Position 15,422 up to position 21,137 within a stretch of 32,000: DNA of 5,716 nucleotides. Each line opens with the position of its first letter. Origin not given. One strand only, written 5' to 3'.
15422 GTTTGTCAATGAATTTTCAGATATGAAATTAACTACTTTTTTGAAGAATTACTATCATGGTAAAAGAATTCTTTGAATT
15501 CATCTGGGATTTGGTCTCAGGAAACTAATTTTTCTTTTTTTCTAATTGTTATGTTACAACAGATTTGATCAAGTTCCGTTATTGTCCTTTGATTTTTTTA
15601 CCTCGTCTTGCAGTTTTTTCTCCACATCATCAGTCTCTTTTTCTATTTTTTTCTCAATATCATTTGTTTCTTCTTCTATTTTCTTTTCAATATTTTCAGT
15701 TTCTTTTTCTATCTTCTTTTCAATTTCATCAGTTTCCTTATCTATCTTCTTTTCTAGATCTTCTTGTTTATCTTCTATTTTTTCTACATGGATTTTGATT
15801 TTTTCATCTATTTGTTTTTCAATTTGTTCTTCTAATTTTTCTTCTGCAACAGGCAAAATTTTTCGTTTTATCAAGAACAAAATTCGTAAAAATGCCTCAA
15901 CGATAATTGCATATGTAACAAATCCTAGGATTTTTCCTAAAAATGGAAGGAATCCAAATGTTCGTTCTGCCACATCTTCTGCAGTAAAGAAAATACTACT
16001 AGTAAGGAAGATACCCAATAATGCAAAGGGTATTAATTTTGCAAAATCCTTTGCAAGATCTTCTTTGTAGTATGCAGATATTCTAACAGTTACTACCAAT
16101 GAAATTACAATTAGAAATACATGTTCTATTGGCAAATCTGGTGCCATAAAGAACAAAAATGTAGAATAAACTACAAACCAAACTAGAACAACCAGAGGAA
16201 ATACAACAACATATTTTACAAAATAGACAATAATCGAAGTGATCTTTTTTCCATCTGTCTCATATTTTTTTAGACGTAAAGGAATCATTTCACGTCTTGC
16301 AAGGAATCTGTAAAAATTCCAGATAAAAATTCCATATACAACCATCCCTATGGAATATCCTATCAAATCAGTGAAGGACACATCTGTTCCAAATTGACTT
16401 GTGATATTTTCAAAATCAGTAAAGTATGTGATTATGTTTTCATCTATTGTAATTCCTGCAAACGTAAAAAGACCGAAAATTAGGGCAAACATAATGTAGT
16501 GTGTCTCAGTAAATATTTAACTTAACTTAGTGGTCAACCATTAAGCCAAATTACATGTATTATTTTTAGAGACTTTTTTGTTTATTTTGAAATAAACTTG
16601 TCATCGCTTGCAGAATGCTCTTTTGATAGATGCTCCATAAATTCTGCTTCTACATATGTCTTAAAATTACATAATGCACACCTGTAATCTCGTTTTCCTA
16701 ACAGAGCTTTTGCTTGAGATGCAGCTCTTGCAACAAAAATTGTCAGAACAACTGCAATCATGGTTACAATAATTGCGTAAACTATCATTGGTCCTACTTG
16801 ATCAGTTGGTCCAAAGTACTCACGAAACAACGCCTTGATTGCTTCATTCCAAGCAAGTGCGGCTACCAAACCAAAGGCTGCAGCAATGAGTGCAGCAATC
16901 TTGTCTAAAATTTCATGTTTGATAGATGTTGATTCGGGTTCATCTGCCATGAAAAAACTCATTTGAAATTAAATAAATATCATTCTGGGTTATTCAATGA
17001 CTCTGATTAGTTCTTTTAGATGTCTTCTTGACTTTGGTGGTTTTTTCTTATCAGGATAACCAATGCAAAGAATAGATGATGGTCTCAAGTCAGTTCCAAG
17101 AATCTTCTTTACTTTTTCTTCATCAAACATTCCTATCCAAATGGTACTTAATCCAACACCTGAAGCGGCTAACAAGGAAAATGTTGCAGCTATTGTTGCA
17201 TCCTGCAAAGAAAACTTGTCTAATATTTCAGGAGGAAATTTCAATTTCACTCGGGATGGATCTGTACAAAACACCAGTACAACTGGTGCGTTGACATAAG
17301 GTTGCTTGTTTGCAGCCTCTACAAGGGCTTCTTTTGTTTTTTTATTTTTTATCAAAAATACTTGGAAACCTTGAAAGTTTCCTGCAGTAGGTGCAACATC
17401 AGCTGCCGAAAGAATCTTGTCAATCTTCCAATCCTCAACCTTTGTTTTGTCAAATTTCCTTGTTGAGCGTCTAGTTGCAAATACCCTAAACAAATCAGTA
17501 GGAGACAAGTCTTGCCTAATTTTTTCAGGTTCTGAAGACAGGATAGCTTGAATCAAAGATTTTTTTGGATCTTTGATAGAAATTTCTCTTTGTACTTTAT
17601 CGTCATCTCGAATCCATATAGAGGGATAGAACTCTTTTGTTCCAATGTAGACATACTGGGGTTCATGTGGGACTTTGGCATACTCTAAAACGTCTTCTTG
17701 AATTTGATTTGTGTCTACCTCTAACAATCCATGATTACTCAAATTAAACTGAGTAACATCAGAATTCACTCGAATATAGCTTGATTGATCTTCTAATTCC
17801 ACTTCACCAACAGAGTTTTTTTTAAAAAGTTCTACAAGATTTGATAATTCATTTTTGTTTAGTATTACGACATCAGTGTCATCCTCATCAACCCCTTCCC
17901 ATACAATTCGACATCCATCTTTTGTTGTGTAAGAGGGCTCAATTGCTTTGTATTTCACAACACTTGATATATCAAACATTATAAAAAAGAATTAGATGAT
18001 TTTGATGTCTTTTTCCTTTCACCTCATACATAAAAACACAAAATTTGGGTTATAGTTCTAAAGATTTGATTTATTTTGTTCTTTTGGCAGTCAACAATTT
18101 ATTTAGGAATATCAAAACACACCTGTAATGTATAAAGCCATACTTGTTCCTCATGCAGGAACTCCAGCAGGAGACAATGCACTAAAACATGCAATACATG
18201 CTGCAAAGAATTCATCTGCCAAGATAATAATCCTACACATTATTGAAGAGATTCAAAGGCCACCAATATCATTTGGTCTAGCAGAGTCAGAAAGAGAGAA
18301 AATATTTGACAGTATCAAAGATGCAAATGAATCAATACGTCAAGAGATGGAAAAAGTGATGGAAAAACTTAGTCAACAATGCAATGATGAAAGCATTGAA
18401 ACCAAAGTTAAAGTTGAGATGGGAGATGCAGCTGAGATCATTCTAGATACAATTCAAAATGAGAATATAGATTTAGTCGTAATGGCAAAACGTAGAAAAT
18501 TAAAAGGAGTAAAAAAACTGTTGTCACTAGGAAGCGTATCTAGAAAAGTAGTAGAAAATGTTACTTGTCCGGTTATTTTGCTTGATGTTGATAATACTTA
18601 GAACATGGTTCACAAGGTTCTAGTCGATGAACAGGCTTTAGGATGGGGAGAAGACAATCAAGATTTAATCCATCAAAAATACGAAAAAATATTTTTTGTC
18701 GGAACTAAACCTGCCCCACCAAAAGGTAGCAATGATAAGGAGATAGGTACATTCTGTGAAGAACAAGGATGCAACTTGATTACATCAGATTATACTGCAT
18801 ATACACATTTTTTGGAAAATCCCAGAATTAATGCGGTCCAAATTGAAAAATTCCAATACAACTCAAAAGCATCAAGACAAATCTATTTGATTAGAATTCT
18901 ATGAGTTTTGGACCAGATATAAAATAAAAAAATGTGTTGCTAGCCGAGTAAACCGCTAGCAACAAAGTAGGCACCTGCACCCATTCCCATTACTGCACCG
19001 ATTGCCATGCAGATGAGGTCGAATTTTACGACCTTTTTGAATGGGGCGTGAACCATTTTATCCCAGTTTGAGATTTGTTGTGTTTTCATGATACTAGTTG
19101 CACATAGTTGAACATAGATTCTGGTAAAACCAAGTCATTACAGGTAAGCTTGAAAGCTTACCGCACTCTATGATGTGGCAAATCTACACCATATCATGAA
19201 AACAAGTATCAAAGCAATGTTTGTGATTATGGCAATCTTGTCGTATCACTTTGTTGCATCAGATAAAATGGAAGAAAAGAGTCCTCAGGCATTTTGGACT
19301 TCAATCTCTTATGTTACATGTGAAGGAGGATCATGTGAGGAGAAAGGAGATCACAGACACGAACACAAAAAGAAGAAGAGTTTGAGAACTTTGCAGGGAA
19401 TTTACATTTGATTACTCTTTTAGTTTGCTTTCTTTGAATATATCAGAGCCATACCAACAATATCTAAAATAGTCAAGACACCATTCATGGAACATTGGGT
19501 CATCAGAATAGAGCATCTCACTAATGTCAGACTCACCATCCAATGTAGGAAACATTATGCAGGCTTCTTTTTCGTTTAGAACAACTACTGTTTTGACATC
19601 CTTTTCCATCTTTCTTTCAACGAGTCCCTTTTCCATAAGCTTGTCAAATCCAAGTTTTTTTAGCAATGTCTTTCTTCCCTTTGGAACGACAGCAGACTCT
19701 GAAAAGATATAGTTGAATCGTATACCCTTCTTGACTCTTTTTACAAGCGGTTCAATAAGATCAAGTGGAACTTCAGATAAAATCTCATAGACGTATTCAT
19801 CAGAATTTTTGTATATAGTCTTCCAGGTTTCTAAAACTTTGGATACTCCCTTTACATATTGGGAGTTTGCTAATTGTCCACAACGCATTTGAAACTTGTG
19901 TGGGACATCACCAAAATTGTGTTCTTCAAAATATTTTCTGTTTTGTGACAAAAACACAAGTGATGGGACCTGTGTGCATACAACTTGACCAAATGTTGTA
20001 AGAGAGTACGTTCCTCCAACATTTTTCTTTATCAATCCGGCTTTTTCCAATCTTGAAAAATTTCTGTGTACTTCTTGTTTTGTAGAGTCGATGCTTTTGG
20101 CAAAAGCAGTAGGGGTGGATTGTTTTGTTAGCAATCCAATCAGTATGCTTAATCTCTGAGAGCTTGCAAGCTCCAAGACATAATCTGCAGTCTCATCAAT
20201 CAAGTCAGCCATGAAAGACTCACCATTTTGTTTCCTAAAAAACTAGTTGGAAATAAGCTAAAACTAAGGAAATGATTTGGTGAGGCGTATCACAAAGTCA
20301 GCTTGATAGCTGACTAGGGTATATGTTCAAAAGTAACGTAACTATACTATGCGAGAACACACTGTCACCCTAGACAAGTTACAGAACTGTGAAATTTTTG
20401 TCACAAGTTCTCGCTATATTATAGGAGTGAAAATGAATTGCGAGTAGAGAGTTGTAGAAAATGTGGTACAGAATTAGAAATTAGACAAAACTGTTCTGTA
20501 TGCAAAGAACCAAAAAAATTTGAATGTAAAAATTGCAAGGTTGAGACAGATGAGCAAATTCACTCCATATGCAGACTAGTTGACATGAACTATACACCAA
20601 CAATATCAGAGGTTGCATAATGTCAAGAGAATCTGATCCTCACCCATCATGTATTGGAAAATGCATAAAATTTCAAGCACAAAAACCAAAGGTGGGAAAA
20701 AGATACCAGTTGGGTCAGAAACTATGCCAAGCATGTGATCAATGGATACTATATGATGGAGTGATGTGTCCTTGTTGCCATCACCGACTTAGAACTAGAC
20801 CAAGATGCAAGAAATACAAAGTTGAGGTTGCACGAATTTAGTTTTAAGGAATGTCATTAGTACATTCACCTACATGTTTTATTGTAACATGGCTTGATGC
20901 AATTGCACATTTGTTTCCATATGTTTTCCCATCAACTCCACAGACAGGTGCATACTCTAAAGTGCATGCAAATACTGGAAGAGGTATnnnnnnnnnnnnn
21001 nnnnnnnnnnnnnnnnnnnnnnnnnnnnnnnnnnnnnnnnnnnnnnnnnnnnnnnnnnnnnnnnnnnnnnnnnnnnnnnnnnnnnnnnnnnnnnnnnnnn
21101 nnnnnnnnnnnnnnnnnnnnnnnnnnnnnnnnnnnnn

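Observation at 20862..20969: Kazal protease-inhibitor domain in an archaeon with a reactive loop matching ovomucoid third domain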

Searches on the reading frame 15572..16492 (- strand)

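Call 13: search_protein_families(library=pfam, proteins=[window:15572-16492:-], max_evalue=0.001)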
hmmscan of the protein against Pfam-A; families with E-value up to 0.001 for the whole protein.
window:15572-16492:- (307 aa): 2 families
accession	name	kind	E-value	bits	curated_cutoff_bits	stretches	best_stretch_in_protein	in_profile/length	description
PF01442.23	Apolipoprotein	-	1.1e-05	25.7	90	1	222-301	36-115/190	Apolipoprotein A1/A4/E domain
PF24151.2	ArlX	-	0.00039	20.4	28.7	0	191-292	5-100/229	ArlX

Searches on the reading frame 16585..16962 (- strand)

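Call 13: search_protein_families(library=pfam, proteins=[window:16585-16962:-], max_evalue=0.001)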
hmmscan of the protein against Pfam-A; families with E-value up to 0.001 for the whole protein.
window:16585-16962:- (126 aa): 1 family
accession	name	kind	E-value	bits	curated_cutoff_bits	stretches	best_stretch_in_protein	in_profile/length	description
PF18898.5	DUF5654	-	4.3e-20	71.9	23.8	1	15-83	2-70/71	Family of unknown function (DUF5654)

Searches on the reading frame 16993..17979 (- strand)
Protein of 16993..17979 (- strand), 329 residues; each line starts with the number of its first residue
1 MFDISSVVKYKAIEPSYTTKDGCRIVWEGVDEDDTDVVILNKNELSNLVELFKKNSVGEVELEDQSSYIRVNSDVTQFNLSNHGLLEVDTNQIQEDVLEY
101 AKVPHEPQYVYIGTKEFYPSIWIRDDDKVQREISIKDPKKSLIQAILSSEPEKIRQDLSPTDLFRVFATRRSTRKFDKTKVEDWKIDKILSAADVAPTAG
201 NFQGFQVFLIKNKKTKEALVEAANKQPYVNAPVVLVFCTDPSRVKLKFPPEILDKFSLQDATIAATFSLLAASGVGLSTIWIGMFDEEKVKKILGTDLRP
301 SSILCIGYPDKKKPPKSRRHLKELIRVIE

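Call 13: search_protein_families(library=pfam, proteins=[window:16993-17979:-], max_evalue=0.001)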
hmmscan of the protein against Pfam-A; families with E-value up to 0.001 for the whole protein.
window:16993-17979:- (329 aa): 2 families
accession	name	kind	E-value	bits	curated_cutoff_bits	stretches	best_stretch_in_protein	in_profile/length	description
PF00881.29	Nitroreductase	-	2.3e-26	93.4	23.5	2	168-226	2-60/167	Nitroreductase family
PF14512.11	TM1586_NiRdase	-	1.1e-07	32.1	27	0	270-327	93-151/215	Putative TM nitroreductase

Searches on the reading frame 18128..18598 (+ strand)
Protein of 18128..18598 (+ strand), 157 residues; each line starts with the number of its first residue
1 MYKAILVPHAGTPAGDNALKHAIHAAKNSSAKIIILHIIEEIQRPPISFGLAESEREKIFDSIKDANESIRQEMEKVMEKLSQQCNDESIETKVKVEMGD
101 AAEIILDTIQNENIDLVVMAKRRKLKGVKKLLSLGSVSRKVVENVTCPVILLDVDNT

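Call 13: search_protein_families(library=pfam, proteins=[window:18128-18598:+], max_evalue=0.001)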
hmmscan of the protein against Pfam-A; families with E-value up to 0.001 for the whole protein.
window:18128-18598:+ (157 aa): 1 family
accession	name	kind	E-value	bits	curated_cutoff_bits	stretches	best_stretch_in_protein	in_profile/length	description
PF00582.32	Usp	-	1.7e-28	100.4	24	1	1-151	1-139/141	Universal stress protein family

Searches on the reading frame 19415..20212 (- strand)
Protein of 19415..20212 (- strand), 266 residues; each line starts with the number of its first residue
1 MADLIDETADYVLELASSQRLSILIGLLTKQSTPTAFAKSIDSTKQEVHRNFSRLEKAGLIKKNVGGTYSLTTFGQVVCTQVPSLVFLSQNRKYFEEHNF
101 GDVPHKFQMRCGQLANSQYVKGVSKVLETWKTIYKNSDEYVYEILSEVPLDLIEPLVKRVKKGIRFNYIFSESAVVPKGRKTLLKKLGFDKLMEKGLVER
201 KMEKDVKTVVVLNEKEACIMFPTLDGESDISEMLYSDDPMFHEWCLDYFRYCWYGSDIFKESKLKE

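Call 13: search_protein_families(library=pfam, proteins=[window:19415-20212:-], max_evalue=0.001)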
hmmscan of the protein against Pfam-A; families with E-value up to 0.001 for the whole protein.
window:19415-20212:- (266 aa): 3 families
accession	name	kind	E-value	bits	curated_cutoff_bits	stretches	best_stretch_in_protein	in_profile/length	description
PF25213.1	HVO_A0261_N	-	6.1e-11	42.5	35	1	15-85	8-77/86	HVO_A0261 N-terminal domain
PF12802.13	MarR_2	-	0.00056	20.5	27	0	32-63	21-52/61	MarR family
PF25212.1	HVO_A0114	-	0.00073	19.7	27.6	0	34-67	39-72/84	HVO_A0114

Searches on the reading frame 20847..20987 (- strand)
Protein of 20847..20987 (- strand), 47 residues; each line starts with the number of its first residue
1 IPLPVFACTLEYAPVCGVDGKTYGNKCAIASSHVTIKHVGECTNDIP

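Call 46: search_protein_representatives(protein=window:20847-20987:-)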
Query: 47 residues. Proteins with E-value up to 0.001 (for the whole library): 8106; up to 1e-10: 2730; up to 1e-30: 238. The best 150 are listed.
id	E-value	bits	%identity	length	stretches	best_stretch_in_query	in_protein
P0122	9.1e-153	497.9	45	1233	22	7-46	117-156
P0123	3.8e-101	337.6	44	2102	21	7-43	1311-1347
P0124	1.1e-99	333.1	46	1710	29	5-43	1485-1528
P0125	1.1e-93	314.5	50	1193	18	7-46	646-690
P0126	2.2e-92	310.4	51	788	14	7-44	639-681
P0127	3.8e-85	287.9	45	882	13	6-44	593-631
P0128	1.6e-83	282.8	43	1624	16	5-43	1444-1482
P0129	3.4e-83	281.9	46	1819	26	7-29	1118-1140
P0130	8.4e-78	265.1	46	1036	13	7-43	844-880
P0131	2.2e-75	257.6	48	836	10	3-45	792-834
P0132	1.2e-73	252.2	46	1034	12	7-44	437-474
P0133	7.4e-73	249.7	52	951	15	6-43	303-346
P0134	1.7e-72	248.6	45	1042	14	7-43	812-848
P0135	2.1e-72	248.3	47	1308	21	7-33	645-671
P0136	2.4e-70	241.9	49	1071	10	8-45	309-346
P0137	1.6e-68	236.3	55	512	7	4-44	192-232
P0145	6.1e-61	212.7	51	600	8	6-44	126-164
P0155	4.6e-55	194.5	52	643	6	5-44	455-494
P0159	3.4e-54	191.8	50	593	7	7-43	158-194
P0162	1.1e-52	187.1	56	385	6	7-45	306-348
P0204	5.0e-42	154.0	54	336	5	8-45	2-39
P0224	4.6e-40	147.9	48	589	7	7-45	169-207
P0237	3.6e-38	142.0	49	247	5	5-43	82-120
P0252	9.3e-37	137.6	55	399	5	6-42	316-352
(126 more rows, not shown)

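Call 50: list_cluster_members(proteins=[P0137, P0224, P0159, P0252, P0204, P0145, P0155, P0237, P0162, P0131])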
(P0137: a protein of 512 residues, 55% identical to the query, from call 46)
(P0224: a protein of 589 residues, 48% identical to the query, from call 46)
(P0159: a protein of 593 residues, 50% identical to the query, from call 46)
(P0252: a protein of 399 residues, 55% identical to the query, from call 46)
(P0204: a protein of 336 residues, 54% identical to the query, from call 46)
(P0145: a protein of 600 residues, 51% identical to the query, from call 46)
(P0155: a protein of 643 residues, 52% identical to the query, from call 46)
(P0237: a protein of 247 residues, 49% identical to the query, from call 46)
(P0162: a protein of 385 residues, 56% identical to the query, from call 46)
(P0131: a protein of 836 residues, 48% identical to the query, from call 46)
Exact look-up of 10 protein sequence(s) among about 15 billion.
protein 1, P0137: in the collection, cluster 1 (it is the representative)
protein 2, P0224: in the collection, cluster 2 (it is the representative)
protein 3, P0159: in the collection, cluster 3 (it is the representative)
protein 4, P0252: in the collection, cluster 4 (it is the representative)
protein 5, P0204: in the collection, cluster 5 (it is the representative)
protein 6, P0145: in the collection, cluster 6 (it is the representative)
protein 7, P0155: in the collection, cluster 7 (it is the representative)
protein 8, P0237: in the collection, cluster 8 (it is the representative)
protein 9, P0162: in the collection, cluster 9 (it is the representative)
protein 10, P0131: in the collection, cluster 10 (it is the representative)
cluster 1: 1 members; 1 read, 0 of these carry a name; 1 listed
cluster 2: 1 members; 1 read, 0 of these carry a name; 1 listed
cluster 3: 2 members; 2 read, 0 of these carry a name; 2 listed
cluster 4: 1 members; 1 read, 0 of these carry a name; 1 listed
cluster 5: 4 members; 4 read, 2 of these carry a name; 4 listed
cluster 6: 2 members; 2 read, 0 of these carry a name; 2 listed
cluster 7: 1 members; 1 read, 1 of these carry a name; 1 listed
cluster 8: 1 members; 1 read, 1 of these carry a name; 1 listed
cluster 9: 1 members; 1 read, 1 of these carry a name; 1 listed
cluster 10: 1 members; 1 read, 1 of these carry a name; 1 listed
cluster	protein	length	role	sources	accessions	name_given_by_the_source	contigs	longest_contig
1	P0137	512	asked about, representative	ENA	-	-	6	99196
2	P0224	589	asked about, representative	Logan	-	-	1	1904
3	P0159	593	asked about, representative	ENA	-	-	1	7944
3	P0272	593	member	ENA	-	-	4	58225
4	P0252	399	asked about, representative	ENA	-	-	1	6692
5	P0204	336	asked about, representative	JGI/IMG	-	hypothetical protein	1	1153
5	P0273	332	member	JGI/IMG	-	Kazal-type serine protease inhibitor domain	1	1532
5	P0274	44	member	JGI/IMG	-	-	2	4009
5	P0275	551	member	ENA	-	-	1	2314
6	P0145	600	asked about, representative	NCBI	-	-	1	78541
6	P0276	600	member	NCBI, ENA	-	-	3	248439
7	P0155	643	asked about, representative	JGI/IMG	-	plastocyanin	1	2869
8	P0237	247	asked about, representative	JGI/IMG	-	hypothetical protein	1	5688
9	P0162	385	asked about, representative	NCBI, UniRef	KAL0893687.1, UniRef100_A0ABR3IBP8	hypothetical protein ABMA27_013842 [Loxostege sticticalis] | Kazal-like domain-containing protein n=1 Tax=Loxostege sticticalis TaxID=481309 ...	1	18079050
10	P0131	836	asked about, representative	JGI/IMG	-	hypothetical protein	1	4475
